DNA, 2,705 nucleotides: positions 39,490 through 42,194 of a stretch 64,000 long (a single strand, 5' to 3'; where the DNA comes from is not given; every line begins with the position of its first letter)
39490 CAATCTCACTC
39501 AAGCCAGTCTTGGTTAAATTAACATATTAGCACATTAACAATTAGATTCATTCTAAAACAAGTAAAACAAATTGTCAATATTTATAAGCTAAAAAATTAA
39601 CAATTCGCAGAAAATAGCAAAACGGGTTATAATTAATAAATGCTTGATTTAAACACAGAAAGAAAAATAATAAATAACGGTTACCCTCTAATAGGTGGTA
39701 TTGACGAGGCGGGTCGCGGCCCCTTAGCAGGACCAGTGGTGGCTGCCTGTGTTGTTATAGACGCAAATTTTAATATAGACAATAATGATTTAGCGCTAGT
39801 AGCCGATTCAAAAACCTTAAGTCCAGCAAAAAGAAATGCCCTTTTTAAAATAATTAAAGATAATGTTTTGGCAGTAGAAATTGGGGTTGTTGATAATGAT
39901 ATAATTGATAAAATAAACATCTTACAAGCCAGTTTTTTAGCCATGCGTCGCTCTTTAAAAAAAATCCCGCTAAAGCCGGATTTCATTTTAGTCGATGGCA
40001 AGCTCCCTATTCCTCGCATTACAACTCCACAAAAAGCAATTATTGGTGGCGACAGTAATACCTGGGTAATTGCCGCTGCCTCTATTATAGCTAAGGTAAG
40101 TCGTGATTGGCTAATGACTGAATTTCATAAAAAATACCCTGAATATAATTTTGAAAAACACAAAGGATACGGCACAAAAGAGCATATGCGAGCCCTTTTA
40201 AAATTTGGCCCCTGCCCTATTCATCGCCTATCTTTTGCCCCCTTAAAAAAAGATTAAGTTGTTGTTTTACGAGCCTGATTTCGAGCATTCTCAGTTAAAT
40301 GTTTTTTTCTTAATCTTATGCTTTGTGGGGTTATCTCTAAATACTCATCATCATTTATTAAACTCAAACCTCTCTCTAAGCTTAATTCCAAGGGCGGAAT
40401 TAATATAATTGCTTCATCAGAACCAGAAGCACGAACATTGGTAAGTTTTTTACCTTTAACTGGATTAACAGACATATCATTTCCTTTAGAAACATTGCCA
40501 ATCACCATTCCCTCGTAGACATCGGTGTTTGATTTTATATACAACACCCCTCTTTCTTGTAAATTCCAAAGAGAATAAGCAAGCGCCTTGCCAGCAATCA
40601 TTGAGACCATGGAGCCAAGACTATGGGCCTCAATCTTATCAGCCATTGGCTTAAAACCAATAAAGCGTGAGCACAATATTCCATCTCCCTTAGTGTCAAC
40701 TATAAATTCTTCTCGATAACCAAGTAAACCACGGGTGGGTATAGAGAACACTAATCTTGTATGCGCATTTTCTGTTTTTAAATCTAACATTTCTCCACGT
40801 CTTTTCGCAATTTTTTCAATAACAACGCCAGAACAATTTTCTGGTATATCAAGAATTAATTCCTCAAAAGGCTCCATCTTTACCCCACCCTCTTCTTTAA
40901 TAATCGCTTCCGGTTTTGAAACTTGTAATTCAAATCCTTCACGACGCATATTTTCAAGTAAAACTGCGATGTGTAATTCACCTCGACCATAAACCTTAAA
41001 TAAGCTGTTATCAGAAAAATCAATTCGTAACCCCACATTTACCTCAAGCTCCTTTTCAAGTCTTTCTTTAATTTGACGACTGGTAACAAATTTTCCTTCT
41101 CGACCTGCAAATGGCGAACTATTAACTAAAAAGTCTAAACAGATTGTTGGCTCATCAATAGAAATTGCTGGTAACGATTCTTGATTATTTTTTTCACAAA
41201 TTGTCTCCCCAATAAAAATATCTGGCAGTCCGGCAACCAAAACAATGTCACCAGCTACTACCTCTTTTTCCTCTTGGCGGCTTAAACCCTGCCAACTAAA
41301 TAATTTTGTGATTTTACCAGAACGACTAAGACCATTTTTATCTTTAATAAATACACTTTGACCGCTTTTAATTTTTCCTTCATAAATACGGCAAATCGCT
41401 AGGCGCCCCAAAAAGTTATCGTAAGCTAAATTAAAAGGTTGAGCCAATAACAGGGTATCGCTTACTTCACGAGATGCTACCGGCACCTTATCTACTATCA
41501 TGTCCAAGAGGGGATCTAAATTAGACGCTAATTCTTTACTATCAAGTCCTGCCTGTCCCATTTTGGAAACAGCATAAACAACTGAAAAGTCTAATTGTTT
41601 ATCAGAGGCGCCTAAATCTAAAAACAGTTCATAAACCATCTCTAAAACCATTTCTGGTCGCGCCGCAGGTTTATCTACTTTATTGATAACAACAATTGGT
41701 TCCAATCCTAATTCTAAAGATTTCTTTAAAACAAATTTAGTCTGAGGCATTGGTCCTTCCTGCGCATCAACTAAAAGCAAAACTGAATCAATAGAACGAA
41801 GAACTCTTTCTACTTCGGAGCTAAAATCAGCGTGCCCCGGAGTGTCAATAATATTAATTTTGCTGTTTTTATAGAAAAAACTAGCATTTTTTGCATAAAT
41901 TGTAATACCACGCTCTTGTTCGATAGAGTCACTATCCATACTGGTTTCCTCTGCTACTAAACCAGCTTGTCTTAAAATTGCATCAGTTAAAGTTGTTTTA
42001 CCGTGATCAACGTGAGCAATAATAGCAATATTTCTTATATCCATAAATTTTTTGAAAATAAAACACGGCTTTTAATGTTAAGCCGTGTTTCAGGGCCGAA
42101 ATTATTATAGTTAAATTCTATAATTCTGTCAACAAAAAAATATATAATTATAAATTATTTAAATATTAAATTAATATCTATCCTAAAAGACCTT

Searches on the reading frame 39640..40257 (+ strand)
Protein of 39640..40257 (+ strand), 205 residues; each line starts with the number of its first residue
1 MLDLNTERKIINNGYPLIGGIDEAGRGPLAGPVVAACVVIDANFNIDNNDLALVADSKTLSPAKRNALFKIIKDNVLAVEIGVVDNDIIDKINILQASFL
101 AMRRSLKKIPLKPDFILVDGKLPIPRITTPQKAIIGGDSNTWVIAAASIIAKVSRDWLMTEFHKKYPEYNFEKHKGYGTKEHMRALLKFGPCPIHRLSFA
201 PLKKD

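Call 8: search_protein_families(library=pfam, proteins=[window:39640-40257:+], max_evalue=0.1)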
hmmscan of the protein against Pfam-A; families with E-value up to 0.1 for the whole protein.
window:39640-40257:+ (205 aa): 1 family
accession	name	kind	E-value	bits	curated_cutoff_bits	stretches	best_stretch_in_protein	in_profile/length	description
PF01351.25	RNase_HII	-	2.2e-46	158.7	25.8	1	20-200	2-197/199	Ribonuclease HII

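Call 21: find_related_loci(query=A1, collection=metagenome_contigs, flank=2500)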
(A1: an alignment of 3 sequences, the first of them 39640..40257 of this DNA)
Query A1 (205 aa) in metagenome_contigs; peptide patterns used: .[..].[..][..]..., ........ (x = any residue, [..] = any of these).
599 stretches matched a pattern (row limit reached: there are more); 424 encode a relative of the query (tblastn E <= 1e-3); the best 80 are kept; 80 distinct loci.
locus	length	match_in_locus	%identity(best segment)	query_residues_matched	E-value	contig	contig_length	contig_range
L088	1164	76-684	69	1-203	3e-104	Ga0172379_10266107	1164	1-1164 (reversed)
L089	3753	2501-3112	68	1-204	6e-96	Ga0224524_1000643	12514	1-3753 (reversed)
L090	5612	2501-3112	70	1-204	2e-95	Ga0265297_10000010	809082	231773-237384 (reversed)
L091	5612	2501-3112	69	1-204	1e-94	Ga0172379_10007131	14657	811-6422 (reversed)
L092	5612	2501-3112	68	1-204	2e-94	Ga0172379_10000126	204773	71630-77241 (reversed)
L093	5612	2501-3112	69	1-204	3e-94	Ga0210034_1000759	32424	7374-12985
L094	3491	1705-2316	68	1-204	2e-95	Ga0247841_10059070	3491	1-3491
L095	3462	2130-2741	69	1-204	1e-95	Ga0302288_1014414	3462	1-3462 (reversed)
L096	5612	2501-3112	68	1-204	5e-94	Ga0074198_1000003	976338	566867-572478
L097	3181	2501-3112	69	1-204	7e-94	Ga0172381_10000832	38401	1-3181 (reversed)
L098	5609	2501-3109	67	1-203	2e-93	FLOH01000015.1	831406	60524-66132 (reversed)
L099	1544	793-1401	68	1-203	2e-99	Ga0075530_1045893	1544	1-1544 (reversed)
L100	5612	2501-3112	69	1-204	6e-93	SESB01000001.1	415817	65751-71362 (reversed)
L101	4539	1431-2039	69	1-203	3e-93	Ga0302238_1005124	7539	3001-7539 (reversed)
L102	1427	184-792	69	1-203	1e-99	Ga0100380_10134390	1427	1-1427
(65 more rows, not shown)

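Call 28: find_homologous_proteins(query=window:39640-40257:+, max_evalue=1e-60)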
Query window:39640-40257:+ (205 aa): 834 proteins with E <= 1e-60 among 8000 candidates; the best 120 are listed.
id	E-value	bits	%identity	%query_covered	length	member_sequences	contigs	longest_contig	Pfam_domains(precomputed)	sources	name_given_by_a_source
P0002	1.0e-131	455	100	100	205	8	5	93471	PF01351.26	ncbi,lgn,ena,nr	ncbi:MAG: ribonuclease HII [Patescibacteria group bacterium]|nr:ribonuclease HII [Patescibacteria gr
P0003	4.3e-113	394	85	100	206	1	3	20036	PF01351.26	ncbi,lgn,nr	ncbi:MAG: ribonuclease [Patescibacteria group bacterium]|nr:ribonuclease [Patescibacteria group bact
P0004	3.1e-94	332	75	99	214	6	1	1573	PF01351.26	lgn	-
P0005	9.0e-91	321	72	99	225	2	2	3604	PF01351.26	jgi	jgi:ribonuclease HII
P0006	5.5e-90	319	70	100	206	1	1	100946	PF01351.26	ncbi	-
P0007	6.7e-90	318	72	99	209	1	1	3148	PF01351.26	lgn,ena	-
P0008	1.2e-89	317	69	99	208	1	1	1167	PF01351.26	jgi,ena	-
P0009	1.4e-89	317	70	100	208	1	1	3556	PF01351.26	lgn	-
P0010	2.0e-89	317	70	100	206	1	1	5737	PF01351.26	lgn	-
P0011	2.1e-89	317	70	100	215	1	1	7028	PF01351.26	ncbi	ncbi:MAG: ribonuclease HII [Patescibacteria group bacterium]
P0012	5.2e-89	315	69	100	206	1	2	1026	PF01351.26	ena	-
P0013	1.2e-88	314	67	100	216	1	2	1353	PF01351.26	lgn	-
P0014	1.4e-88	314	67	99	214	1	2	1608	PF01351.26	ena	-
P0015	2.5e-88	313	68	99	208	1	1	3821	PF01351.26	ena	-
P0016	3.0e-88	313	70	100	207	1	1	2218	PF01351.26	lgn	-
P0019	3.9e-88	313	70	99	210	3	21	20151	PF01351.26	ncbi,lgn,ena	-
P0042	7.6e-87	308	69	99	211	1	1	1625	PF01351.26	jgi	jgi:ribonuclease HII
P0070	3.0e-86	306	69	99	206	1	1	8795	PF01351.26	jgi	jgi:ribonuclease HII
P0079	5.6e-86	305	68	99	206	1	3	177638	PF01351.26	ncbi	-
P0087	1.0e-85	305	69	99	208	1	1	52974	PF01351.26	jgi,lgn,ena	jgi:ribonuclease HII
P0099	2.8e-85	303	68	99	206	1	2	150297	PF01351.26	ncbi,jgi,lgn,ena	ncbi:MAG: ribonuclease HII [Patescibacteria group bacterium]|jgi:ribonuclease HII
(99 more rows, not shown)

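Call 29: find_encoding_contigs(protein=P0003, flank=3000, max_places=4)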
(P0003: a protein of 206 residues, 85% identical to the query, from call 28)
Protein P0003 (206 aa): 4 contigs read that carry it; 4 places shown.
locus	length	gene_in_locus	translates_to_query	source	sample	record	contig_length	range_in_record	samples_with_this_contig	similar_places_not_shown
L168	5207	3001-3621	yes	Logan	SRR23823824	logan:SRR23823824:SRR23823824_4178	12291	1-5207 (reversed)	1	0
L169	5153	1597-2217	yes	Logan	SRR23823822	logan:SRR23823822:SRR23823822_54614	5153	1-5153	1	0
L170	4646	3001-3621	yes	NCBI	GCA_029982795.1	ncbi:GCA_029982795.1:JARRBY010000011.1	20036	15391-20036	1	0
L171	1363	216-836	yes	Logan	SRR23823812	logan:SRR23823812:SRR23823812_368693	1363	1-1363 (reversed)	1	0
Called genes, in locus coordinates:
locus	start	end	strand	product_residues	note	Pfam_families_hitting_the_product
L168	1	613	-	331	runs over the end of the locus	PF01207:Dus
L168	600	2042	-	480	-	PF01406:tRNA-synt_1e, PF09334:tRNA-synt_1g (faint), PF23493:CysS_C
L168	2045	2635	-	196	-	PF10648:Gmad2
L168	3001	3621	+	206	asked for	PF01351:RNase_HII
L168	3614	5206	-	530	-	?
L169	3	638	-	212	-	?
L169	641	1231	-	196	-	PF10648:Gmad2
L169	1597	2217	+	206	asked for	PF01351:RNase_HII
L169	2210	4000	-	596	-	PF00009:GTP_EFTU, PF01926:MMR_HSR1 (weak), PF22042:EF-G_D2 (weak), PF03144:GTP_EFTU_D2, PF00679:EFG_C, PF21018:BipA_C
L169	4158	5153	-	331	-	?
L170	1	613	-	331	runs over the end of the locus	PF01207:Dus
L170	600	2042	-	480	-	PF01406:tRNA-synt_1e, PF09334:tRNA-synt_1g (faint), PF23493:CysS_C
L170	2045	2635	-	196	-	PF10648:Gmad2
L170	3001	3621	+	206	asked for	PF01351:RNase_HII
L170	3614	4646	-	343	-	PF00679:EFG_C, PF21018:BipA_C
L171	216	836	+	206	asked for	PF01351:RNase_HII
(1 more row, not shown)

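Call 30: find_encoding_contigs(protein=P0004, flank=3000, max_places=4)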
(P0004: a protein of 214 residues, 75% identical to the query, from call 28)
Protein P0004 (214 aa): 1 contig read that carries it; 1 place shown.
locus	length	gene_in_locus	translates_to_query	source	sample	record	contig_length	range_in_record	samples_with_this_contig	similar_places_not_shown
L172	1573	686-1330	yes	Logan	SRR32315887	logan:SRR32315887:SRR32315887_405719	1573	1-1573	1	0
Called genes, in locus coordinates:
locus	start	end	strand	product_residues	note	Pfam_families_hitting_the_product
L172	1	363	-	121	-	?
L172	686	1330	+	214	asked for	PF01351:RNase_HII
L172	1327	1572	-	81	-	?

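Call 31: find_encoding_contigs(protein=P0005, flank=3000, max_places=4)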
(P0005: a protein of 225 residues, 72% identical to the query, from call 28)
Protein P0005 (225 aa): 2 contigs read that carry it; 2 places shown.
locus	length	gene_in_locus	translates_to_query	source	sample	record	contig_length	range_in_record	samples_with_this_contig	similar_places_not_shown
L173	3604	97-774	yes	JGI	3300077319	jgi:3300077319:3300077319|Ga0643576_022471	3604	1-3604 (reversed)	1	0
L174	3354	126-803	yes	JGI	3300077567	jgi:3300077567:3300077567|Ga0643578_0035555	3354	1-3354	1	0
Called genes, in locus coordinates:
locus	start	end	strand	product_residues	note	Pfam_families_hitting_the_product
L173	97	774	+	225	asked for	PF01351:RNase_HII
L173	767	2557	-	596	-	PF00009:GTP_EFTU, PF01926:MMR_HSR1, PF22042:EF-G_D2 (weak), PF03144:GTP_EFTU_D2, PF00679:EFG_C, PF21018:BipA_C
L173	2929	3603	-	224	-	?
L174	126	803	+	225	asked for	PF01351:RNase_HII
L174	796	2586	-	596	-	PF00009:GTP_EFTU, PF01926:MMR_HSR1, PF22042:EF-G_D2 (weak), PF03144:GTP_EFTU_D2, PF00679:EFG_C, PF21018:BipA_C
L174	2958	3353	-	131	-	?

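Call 37: find_encoding_contigs(protein=P0007, flank=1500, max_places=2)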
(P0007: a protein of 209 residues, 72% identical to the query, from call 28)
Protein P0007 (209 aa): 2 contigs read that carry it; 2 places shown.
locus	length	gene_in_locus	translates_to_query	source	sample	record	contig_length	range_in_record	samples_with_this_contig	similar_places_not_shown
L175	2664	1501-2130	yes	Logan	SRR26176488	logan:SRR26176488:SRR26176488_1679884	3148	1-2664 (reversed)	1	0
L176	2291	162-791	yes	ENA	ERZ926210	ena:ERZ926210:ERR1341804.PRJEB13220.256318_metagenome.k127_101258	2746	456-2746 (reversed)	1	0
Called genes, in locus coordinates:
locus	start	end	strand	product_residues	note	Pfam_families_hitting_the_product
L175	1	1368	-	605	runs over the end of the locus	PF21269:TreT_GT1, PF00534:Glycos_transf_1, PF20706:GT4-conflict (weak), PF13692:Glyco_trans_1_4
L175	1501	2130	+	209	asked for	PF01351:RNase_HII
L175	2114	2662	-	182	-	?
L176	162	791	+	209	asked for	PF01351:RNase_HII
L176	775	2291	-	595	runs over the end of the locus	PF00009:GTP_EFTU, PF01926:MMR_HSR1 (weak), PF22042:EF-G_D2, PF03144:GTP_EFTU_D2, PF00679:EFG_C, PF21018:BipA_C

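Call 38: find_encoding_contigs(protein=P0019, flank=1500, max_places=2)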
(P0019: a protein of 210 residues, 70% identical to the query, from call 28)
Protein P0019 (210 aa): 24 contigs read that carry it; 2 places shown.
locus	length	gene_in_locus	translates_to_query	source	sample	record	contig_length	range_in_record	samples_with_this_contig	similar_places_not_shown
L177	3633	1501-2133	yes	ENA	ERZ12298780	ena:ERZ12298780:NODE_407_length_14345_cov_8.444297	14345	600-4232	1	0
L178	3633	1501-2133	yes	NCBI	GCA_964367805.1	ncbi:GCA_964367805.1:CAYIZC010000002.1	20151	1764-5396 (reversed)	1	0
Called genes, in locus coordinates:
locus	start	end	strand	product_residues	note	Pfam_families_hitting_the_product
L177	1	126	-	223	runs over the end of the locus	PF01406:tRNA-synt_1e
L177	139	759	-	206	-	PF10648:Gmad2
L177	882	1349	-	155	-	-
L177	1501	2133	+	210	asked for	PF01351:RNase_HII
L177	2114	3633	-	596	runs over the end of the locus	PF00009:GTP_EFTU, PF01926:MMR_HSR1 (weak), PF22042:EF-G_D2, PF03144:GTP_EFTU_D2, PF00679:EFG_C, PF21018:BipA_C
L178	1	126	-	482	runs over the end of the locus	PF01406:tRNA-synt_1e, PF09334:tRNA-synt_1g (faint), PF23493:CysS_C (weak)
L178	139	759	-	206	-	PF10648:Gmad2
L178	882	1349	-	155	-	-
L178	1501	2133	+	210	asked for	PF01351:RNase_HII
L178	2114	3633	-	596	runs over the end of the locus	PF00009:GTP_EFTU, PF01926:MMR_HSR1 (weak), PF22042:EF-G_D2, PF03144:GTP_EFTU_D2, PF00679:EFG_C, PF21018:BipA_C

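Call 39: find_encoding_contigs(protein=P0099, flank=1500, max_places=2)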
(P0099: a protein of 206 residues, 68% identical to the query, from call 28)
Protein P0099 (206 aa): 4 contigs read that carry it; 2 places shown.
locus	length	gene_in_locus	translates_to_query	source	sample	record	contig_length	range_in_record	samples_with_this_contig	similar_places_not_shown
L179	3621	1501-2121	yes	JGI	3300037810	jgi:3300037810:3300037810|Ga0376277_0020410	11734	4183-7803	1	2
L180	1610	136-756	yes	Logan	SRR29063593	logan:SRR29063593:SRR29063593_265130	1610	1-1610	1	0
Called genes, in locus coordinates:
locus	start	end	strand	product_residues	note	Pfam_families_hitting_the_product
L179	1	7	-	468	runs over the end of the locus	PF01406:tRNA-synt_1e, PF09334:tRNA-synt_1g (weak)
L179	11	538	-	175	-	PF10648:Gmad2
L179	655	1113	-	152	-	-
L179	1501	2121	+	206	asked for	PF01351:RNase_HII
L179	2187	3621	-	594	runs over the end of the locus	PF00009:GTP_EFTU, PF01926:MMR_HSR1, PF22042:EF-G_D2, PF03144:GTP_EFTU_D2, PF00679:EFG_C, PF21018:BipA_C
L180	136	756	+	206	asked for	PF01351:RNase_HII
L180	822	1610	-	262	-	?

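Call 40: find_encoding_contigs(protein=P0079, flank=1500, max_places=2)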
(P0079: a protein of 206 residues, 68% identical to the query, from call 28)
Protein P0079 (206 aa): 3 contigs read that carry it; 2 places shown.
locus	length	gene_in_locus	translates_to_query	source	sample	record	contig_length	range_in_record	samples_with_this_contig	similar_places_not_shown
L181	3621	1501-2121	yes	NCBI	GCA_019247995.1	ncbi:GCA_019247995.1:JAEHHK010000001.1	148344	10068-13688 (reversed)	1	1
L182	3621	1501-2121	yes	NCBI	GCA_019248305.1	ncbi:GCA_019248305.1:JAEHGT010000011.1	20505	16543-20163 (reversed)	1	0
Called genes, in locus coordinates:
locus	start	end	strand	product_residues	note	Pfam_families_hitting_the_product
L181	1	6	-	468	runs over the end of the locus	PF01406:tRNA-synt_1e, PF09334:tRNA-synt_1g (weak)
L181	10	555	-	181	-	PF10648:Gmad2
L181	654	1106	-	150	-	-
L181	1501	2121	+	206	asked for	PF01351:RNase_HII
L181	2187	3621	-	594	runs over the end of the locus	PF00009:GTP_EFTU, PF01926:MMR_HSR1, PF22042:EF-G_D2, PF03144:GTP_EFTU_D2, PF00679:EFG_C, PF21018:BipA_C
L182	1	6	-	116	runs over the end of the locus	?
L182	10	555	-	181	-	PF10648:Gmad2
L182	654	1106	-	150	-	-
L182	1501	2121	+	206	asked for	PF01351:RNase_HII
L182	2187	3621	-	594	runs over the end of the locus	PF00009:GTP_EFTU, PF01926:MMR_HSR1, PF22042:EF-G_D2, PF03144:GTP_EFTU_D2, PF00679:EFG_C, PF21018:BipA_C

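Call 48: find_encoding_contigs(protein=P0042, flank=1200, max_places=2)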
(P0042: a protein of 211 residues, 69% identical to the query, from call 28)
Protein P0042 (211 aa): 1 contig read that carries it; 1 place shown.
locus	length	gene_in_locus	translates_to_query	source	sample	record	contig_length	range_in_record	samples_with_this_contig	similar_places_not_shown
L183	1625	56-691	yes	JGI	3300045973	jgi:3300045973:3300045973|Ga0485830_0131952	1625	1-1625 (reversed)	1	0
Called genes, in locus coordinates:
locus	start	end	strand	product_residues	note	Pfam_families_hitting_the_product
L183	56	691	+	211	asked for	PF01351:RNase_HII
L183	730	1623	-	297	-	?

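Call 49: find_encoding_contigs(protein=P0087, flank=1200, max_places=2)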
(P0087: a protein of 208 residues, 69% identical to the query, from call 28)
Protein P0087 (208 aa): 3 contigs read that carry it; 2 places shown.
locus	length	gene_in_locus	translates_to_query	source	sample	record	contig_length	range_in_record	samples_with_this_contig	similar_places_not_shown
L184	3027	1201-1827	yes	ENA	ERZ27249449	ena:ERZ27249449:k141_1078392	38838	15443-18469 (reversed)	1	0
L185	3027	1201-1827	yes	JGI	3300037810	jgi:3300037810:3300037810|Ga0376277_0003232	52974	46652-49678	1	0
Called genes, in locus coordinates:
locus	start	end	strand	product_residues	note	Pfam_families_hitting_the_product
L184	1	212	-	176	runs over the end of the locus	PF10648:Gmad2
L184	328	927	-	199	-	-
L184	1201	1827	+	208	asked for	PF01351:RNase_HII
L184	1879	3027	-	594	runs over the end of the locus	PF00009:GTP_EFTU, PF01926:MMR_HSR1 (weak), PF22042:EF-G_D2, PF03144:GTP_EFTU_D2, PF00679:EFG_C, PF21018:BipA_C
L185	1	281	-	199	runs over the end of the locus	PF10648:Gmad2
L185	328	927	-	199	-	-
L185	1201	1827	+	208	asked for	PF01351:RNase_HII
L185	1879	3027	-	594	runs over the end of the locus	PF00009:GTP_EFTU, PF01926:MMR_HSR1 (weak), PF22042:EF-G_D2, PF03144:GTP_EFTU_D2, PF00679:EFG_C, PF21018:BipA_C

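Call 50: find_encoding_contigs(protein=P0070, flank=1200, max_places=2)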
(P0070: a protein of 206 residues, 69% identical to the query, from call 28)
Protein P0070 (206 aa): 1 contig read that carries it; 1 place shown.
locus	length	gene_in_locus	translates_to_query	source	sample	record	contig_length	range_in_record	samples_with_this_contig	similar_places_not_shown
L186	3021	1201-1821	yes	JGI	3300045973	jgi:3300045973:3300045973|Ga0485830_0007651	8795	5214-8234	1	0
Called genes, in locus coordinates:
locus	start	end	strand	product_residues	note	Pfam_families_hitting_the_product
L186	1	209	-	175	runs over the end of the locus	PF10648:Gmad2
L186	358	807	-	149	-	-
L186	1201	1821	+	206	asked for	PF01351:RNase_HII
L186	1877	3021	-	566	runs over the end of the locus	PF00009:GTP_EFTU, PF01926:MMR_HSR1 (weak), PF22042:EF-G_D2, PF03144:GTP_EFTU_D2, PF00679:EFG_C, PF21018:BipA_C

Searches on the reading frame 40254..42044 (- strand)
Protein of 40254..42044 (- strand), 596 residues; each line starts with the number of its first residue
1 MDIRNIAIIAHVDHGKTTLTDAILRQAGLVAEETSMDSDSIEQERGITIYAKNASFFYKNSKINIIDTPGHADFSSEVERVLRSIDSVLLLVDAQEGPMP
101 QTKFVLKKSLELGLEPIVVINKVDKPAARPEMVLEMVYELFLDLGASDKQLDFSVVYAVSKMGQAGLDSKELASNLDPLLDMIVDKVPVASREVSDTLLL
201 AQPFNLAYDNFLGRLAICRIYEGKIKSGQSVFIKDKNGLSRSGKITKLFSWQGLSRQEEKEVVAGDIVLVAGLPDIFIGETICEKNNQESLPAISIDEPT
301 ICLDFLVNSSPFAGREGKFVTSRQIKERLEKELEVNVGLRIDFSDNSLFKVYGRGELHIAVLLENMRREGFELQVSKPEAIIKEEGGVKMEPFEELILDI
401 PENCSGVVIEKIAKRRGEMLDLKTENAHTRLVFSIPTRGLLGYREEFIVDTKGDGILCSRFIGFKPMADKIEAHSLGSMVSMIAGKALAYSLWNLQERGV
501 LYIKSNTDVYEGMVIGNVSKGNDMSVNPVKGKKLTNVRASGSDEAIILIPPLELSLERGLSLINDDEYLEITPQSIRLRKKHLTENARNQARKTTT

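Call 10: find_related_loci(query=window:40254-42044:-, collection=genome_contigs, flank=4000)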
Query window:40254-42044:- (596 aa) in genome_contigs; peptide patterns used: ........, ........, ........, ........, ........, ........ (x = any residue, [..] = any of these).
543 stretches matched a pattern; 218 encode a relative of the query (tblastn E <= 1e-3); the best 80 are kept; 80 distinct loci.
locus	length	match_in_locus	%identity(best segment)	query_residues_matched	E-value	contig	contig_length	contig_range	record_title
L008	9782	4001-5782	76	1-593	0e+0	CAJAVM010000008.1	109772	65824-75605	uncultured bacterium isolate Loc080925-6m_bin-0519 genome assembly, contig: bin-0519:08/27, whole genome shotgun sequenc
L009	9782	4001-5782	76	1-593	0e+0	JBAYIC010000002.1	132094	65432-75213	MAG: Patescibacteria group bacterium isolate SO_2016_GW1_19 scaffold00296_OW334_2016, whole genome shotgun sequence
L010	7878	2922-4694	70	1-590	0e+0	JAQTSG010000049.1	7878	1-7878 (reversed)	MAG: Patescibacteria group bacterium isolate STB_181 NODE_25882_length_7878_cov_3.219069_Sandtown_B, whole genome shotgu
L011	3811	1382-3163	70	1-593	0e+0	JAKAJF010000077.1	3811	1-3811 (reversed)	MAG: bacterium isolate WY3.bin75 NODE_53870_length_3811_cov_1.191640, whole genome shotgun sequence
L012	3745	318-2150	69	1-594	0e+0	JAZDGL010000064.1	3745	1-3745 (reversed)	MAG: bacterium isolate MEGAHIT-group-0.262 k141_18814599, whole genome shotgun sequence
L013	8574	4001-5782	68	1-593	0e+0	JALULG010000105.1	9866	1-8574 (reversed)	MAG: bacterium isolate S144_metabat2_scaf2bin.204 S144_NODE_3603_length_9866_cov_2.437519, whole genome shotgun sequence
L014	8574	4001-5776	68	1-591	0e+0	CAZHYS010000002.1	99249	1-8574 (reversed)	MAG TPA_asm: uncultured Gammaproteobacteria bacterium isolate SRP263991_co7_334 genome assembly, contig: NODE_119_length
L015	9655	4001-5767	67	1-588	0e+0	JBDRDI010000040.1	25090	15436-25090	MAG: bacterium isolate MEGAHIT-group-1.240 k141_13604027, whole genome shotgun sequence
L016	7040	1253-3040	67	1-595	0e+0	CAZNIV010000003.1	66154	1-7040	MAG TPA_asm: uncultured Gammaproteobacteria bacterium isolate SRP142039_co1_2 genome assembly, contig: NODE_168_length_6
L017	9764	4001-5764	68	1-588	0e+0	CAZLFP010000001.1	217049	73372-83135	MAG TPA_asm: uncultured Gammaproteobacteria bacterium isolate SRP141376_co3_30 genome assembly, contig: NODE_52_length_2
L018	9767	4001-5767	67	1-588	0e+0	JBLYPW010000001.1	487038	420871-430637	MAG: Candidatus Komeilibacteria bacterium isolate KTG4t2parc2 KTG4t2parc2_contig_1, whole genome shotgun sequence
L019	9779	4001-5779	67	1-593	0e+0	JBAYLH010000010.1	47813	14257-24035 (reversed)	MAG: Candidatus Buchananbacteria bacterium isolate SO_2016_GW1_99 scaffold01412_OW334_2016, whole genome shotgun sequenc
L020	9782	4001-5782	66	1-593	0e+0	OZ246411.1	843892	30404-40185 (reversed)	MAG: uncultured Candidatus Saccharibacteria bacterium isolate SRP242652_co1_90 genome assembly, chromosome: 1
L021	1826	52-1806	67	1-584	0e+0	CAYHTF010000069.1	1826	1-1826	MAG TPA_asm: uncultured Candidatus Saccharibacteria bacterium isolate ERP119705_co14_36 genome assembly, contig: NODE_18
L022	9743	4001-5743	67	1-581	0e+0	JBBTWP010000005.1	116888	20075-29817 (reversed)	MAG: Patescibacteria group bacterium isolate H41-bin017_1 H41_bin017_1_000000000005, whole genome shotgun sequence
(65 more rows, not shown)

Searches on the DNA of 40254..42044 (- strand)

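Call 16: search_rna_families(sources=[L008, L009], threshold=gathering)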
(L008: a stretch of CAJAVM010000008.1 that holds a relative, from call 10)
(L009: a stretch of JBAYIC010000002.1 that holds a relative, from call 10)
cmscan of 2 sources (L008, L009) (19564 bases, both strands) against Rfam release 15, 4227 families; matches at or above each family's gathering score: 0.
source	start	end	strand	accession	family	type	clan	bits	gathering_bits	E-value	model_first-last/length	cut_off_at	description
